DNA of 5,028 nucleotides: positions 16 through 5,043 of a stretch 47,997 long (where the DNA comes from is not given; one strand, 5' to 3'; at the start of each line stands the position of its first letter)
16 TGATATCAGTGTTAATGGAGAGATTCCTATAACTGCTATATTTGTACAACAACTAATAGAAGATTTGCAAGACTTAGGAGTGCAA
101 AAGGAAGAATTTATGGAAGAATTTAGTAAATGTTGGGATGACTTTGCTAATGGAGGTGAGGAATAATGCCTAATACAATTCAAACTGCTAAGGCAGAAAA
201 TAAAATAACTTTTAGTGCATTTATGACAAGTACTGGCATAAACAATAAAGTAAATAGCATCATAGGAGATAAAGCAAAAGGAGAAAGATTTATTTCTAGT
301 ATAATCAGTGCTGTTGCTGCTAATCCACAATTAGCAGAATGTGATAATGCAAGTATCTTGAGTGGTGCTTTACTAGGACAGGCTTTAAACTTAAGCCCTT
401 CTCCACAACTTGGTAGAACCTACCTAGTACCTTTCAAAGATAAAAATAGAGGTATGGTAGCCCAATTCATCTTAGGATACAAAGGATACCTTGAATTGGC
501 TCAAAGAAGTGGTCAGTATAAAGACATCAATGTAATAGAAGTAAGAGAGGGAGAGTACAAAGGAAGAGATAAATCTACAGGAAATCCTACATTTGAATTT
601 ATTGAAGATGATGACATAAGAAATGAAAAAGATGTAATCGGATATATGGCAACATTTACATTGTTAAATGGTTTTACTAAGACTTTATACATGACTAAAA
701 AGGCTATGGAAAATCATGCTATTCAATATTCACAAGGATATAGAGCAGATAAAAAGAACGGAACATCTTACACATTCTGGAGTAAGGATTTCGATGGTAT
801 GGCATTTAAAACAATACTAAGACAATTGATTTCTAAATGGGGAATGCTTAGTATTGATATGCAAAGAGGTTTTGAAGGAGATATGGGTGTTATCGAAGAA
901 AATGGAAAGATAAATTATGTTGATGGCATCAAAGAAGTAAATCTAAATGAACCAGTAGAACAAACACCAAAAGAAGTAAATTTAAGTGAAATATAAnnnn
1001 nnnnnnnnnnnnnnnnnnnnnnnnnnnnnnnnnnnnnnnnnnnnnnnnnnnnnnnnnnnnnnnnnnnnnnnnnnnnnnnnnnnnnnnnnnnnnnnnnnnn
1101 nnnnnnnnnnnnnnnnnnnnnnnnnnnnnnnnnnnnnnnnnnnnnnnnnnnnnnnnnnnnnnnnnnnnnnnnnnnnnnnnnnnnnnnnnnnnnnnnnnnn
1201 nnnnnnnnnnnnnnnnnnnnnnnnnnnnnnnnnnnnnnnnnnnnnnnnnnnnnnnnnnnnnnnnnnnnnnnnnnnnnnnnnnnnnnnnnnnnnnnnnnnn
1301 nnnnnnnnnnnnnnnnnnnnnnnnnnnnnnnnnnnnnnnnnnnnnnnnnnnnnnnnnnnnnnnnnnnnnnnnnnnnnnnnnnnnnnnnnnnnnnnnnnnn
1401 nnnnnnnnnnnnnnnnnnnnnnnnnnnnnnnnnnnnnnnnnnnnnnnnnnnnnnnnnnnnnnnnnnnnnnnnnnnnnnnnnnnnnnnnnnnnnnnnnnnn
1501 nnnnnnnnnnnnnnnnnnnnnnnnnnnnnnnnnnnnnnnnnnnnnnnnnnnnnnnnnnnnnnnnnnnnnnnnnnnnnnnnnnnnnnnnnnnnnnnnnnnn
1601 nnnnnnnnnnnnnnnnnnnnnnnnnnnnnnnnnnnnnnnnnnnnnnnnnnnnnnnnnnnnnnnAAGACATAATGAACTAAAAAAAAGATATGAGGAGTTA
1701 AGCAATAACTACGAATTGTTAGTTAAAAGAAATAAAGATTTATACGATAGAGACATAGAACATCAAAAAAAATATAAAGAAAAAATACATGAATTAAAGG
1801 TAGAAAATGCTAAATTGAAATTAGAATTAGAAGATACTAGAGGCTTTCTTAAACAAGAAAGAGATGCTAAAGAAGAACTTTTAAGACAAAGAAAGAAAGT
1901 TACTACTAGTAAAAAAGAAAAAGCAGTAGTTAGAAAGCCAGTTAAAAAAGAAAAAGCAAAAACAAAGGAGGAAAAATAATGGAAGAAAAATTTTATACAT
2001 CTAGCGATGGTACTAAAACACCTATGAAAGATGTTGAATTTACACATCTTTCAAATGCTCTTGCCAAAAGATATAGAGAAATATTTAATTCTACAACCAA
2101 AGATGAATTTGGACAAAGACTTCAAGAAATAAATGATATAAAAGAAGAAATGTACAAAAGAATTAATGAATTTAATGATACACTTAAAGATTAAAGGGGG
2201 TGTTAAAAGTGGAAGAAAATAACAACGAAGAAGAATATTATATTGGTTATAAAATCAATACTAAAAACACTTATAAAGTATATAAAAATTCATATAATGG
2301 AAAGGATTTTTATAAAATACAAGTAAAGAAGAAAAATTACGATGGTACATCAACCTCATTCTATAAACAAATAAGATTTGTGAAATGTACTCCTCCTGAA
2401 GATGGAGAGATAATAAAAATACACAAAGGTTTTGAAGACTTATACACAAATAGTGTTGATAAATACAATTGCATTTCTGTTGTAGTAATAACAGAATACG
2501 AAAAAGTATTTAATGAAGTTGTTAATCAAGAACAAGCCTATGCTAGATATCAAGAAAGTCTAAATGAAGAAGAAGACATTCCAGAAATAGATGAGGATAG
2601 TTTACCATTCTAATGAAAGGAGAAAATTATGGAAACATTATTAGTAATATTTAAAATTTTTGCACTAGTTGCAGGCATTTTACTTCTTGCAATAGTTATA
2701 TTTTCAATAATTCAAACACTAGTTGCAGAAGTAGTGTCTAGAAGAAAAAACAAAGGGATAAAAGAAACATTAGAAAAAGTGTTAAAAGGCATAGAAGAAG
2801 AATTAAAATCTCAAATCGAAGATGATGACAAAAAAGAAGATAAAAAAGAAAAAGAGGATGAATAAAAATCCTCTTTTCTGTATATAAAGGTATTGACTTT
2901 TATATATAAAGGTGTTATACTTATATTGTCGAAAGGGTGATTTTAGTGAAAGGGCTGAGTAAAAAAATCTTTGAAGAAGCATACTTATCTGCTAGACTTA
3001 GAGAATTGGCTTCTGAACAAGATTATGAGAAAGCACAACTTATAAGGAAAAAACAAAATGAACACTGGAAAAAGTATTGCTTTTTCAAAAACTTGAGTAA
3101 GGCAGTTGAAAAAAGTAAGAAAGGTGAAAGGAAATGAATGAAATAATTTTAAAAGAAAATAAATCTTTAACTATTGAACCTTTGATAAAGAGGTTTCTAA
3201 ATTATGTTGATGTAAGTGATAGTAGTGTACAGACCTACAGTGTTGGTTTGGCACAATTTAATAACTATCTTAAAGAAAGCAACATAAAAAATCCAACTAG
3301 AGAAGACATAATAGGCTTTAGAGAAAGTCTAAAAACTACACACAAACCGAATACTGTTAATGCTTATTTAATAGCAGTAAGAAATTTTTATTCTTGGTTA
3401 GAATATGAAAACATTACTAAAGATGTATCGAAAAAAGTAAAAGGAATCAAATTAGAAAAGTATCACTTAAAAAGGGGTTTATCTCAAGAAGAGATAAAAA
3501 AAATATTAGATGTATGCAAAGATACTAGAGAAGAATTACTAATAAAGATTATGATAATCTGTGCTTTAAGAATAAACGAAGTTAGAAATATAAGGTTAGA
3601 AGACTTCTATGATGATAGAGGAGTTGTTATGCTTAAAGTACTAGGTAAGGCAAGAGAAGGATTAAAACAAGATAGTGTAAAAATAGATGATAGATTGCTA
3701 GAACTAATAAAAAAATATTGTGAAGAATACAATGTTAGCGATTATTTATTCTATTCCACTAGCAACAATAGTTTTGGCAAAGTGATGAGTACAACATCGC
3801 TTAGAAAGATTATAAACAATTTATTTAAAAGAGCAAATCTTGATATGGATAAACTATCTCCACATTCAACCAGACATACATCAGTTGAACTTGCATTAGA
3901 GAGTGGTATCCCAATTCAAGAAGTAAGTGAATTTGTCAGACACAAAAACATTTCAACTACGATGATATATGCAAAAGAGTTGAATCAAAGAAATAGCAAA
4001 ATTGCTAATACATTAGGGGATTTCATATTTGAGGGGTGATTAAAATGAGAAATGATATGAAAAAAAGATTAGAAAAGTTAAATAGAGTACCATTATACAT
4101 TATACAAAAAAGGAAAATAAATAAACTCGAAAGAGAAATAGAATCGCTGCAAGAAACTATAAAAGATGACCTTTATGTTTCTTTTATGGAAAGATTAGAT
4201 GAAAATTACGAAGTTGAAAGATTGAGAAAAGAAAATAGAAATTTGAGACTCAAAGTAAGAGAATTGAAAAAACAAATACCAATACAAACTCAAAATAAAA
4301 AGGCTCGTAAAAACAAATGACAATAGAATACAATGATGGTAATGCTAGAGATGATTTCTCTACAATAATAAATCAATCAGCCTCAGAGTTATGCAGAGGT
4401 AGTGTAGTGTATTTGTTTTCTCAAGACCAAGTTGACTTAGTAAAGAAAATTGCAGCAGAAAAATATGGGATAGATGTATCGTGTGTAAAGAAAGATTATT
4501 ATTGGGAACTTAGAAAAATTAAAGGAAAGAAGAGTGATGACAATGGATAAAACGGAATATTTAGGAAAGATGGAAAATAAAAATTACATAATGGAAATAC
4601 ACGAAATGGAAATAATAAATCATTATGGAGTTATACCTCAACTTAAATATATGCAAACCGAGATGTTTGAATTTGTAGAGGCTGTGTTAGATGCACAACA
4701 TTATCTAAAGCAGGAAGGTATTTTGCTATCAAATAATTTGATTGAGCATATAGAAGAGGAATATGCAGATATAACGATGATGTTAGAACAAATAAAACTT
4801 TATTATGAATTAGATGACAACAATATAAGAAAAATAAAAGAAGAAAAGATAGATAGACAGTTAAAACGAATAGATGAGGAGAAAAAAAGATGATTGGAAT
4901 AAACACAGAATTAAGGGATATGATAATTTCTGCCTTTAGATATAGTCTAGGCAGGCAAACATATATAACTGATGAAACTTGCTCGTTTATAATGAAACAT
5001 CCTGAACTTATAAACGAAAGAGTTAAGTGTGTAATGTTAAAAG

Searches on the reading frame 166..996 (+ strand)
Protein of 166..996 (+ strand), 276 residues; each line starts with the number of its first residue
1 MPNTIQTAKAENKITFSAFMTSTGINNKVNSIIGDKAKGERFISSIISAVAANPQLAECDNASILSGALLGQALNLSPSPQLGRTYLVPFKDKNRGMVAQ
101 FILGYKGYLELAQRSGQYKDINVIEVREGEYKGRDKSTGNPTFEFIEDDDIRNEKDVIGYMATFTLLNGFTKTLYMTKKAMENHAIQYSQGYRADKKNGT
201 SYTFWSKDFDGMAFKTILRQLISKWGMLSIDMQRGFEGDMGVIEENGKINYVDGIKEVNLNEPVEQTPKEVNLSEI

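Call 18: search_protein_families(library=phrogs, max_evalue=0.001, proteins=[window:166-996:+])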
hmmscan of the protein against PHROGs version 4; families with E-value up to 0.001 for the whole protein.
window:166-996:+ (276 aa): 3 families
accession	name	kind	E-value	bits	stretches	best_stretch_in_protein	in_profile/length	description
phrog_148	-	DNA, RNA and nucleotide metabolism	1.5e-68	233.2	1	6-266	21-268/387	RecT-like ssDNA annealing protein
phrog_19737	-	unknown function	4.4e-24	85.8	1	8-118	4-107/108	-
phrog_34786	-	unknown function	5.4e-12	46.8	1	18-95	31-108/116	-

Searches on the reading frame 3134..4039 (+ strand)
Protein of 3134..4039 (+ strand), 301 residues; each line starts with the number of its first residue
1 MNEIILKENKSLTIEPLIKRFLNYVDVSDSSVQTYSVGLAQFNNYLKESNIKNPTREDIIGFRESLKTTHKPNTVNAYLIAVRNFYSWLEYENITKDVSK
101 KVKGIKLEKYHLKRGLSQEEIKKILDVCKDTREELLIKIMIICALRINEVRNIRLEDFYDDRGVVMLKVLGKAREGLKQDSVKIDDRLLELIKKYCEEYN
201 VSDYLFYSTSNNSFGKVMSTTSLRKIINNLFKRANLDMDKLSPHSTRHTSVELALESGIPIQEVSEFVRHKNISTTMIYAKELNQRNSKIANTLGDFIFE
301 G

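Call 18: search_protein_families(library=phrogs, max_evalue=0.001, proteins=[window:3134-4039:+])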
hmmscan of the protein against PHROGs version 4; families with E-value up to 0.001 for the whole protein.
window:3134-4039:+ (301 aa): 4 families
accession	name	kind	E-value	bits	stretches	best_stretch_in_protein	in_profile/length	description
phrog_1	-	integration and excision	8.5e-48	165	1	8-298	160-451/611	integrase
phrog_216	-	integration and excision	3.5e-30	106.1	1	69-291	9-233/301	integrase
phrog_7685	-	integration and excision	6e-08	33.5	1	179-296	128-237/240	integrase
phrog_23271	-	unknown function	0.00019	22.3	1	240-282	8-50/67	-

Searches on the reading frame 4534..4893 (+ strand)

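Call 18: search_protein_families(library=phrogs, max_evalue=0.001, proteins=[window:4534-4893:+])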
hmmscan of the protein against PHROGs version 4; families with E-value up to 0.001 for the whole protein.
window:4534-4893:+ (119 aa): 1 family
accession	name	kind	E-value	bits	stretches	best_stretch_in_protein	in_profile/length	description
phrog_2245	-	other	2e-16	61.4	1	25-119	126-211/218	nucleoside triphosphate pyrophosphohydrolase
